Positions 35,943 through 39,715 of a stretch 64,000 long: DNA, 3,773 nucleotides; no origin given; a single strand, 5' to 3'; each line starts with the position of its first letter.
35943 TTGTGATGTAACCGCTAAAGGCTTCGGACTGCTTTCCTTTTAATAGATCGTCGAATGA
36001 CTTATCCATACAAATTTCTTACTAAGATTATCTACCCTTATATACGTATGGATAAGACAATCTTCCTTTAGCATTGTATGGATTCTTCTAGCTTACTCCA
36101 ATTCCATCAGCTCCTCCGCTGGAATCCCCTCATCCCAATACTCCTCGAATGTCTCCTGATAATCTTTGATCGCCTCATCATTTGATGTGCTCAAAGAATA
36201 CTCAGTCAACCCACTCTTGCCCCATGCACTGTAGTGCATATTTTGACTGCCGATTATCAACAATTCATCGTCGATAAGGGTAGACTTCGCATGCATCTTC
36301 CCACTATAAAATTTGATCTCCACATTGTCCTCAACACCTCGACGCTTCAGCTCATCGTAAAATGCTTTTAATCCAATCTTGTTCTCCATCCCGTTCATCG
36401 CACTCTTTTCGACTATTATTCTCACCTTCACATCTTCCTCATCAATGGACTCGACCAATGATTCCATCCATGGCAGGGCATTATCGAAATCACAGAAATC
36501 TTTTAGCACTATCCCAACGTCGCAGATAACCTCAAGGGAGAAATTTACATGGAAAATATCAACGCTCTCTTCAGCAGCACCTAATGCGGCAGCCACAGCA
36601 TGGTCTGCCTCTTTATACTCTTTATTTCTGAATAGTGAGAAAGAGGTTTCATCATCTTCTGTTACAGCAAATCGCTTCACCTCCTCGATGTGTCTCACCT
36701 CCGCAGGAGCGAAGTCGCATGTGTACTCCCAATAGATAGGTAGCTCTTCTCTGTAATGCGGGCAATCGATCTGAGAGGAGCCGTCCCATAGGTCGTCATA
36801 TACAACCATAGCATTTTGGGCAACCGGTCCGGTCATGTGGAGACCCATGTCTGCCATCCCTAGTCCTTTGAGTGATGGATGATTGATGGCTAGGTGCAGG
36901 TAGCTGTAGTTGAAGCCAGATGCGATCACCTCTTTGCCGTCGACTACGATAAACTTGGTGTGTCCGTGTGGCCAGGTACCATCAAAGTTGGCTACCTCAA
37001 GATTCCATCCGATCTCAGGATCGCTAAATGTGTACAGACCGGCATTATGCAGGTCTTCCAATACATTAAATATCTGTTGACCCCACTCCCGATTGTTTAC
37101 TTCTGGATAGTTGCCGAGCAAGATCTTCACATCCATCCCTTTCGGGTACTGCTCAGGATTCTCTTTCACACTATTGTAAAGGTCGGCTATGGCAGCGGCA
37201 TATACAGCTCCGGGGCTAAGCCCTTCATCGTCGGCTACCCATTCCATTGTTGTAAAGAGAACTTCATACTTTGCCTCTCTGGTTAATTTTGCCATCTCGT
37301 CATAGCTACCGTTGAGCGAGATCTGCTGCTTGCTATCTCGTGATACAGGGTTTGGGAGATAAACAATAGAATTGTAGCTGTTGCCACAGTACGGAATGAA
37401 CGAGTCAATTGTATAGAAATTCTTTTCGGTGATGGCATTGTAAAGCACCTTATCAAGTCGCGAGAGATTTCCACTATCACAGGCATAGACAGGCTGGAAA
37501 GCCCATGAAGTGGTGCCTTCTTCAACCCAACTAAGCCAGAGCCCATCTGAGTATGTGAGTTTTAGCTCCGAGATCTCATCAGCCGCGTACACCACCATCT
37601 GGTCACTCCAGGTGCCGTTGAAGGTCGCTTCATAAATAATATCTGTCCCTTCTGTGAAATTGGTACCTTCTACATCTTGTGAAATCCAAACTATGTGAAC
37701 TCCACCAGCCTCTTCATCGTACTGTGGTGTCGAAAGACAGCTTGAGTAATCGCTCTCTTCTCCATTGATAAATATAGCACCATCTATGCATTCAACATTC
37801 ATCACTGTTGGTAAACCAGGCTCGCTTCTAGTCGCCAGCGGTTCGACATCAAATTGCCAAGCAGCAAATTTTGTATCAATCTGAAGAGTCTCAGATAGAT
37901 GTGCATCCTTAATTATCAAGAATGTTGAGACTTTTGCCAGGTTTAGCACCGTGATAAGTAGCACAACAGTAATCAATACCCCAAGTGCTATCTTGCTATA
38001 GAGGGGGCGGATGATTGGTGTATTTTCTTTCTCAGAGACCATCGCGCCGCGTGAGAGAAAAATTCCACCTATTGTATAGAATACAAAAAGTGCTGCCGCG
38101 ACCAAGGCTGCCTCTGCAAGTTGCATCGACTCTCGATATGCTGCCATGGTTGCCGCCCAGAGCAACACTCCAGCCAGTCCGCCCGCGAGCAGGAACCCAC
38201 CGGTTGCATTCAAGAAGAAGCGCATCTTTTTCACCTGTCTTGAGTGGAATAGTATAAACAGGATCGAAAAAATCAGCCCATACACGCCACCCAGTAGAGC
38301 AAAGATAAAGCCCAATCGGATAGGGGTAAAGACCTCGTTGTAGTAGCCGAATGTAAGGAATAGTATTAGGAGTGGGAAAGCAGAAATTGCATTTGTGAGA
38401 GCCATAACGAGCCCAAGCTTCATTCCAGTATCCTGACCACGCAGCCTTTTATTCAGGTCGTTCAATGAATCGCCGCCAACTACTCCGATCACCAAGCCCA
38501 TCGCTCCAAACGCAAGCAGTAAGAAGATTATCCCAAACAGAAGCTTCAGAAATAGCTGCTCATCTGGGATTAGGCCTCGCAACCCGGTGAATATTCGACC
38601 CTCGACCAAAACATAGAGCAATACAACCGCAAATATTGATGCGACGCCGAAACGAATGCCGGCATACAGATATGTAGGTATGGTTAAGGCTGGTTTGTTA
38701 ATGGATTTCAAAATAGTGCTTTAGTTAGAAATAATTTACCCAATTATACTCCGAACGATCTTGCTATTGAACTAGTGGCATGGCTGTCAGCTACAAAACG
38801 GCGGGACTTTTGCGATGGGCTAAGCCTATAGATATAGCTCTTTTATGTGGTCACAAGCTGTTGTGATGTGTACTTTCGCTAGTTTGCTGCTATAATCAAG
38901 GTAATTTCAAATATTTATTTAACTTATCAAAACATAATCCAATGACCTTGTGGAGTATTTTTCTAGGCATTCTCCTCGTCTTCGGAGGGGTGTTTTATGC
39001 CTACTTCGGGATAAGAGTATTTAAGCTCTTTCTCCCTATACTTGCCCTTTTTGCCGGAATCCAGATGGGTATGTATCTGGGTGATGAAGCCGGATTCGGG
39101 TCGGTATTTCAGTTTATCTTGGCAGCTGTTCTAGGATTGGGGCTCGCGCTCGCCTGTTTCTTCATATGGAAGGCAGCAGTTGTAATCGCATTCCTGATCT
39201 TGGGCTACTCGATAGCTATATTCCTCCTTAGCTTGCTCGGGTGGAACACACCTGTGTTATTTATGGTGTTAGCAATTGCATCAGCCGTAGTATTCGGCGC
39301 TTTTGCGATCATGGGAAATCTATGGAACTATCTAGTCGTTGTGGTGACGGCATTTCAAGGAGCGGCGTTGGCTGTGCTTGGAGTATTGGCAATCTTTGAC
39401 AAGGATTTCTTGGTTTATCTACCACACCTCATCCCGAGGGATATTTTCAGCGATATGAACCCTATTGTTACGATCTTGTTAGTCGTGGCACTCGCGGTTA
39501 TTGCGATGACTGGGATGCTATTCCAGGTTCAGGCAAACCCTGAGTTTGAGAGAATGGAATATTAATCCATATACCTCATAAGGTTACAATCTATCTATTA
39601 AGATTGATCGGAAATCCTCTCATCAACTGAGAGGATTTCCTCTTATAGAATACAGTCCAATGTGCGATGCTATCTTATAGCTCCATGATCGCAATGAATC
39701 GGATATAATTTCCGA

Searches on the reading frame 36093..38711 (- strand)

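Call 59: search_protein_families(library=pfam, proteins=[window:36093-38711:-], max_evalue=0.001)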
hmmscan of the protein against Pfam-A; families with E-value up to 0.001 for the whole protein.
window:36093-38711:- (872 aa): 2 families
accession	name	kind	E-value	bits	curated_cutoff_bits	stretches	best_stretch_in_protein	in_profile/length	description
PF13091.12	PLDc_2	-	1.5e-19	70.6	27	1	710-859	5-132/132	PLD-like domain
PF00614.28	PLDc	-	1.3e-05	25.4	21.9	0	806-825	5-24/28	Phospholipase D Active site motif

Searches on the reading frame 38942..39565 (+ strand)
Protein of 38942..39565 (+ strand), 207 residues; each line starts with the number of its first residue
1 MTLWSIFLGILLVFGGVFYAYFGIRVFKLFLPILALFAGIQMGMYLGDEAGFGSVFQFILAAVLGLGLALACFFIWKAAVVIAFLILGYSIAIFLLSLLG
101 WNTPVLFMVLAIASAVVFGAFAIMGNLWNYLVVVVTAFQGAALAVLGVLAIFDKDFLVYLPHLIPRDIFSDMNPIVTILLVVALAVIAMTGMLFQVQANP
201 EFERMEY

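Call 59: search_protein_families(library=pfam, proteins=[window:38942-39565:+], max_evalue=0.001)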
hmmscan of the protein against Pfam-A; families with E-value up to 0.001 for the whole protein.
window:38942-39565:+ (207 aa): 1 family
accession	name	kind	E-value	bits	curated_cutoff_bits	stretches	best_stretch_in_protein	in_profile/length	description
PF13886.12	TM7S3_TM198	-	2.3e-07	31.2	29.2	1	9-195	1-198/199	TM7S3/TM198-like domain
